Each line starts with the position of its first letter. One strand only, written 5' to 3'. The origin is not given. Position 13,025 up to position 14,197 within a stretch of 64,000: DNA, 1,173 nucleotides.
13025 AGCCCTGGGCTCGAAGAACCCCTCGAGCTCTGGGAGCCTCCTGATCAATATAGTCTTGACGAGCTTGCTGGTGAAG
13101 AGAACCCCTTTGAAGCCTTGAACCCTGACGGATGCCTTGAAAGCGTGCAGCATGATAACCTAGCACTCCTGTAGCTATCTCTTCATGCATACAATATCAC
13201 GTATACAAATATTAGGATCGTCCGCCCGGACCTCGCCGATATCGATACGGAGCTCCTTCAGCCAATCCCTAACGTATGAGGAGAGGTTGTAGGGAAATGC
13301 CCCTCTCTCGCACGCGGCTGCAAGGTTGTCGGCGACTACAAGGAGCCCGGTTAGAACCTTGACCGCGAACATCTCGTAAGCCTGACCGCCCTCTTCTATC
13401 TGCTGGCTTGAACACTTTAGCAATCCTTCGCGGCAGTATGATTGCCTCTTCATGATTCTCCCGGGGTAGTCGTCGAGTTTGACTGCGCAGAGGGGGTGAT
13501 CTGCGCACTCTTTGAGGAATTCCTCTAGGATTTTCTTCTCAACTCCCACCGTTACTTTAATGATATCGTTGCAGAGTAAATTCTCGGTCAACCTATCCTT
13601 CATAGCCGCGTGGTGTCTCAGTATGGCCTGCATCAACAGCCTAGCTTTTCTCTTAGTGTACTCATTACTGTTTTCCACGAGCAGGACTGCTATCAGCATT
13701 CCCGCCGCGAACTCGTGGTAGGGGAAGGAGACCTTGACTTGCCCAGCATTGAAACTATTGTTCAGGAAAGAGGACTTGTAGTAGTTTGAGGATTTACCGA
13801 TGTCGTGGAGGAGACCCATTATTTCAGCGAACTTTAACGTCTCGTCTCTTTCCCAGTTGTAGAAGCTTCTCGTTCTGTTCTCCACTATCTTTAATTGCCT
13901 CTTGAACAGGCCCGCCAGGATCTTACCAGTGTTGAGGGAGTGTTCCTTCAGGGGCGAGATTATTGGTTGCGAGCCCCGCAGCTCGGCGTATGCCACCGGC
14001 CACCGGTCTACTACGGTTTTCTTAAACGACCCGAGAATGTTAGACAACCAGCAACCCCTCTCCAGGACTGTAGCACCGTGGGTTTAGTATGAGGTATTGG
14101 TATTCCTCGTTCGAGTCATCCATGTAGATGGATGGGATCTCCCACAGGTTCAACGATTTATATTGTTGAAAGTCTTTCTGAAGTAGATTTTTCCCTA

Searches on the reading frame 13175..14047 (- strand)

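Call 84: search_protein_families(library=pfam, proteins=[window:13175-14047:-], max_evalue=0.001)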
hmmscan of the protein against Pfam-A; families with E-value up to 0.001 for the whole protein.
window:13175-14047:- (290 aa): 2 families
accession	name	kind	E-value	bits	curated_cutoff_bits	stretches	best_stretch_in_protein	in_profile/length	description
PF18019.7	Cas3_HD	-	6.4e-09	36.6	23.1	1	30-243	12-201/207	Cas3, HD domain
PF01966.28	HD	-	0.00071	20.3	22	0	35-150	3-90/116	HD domain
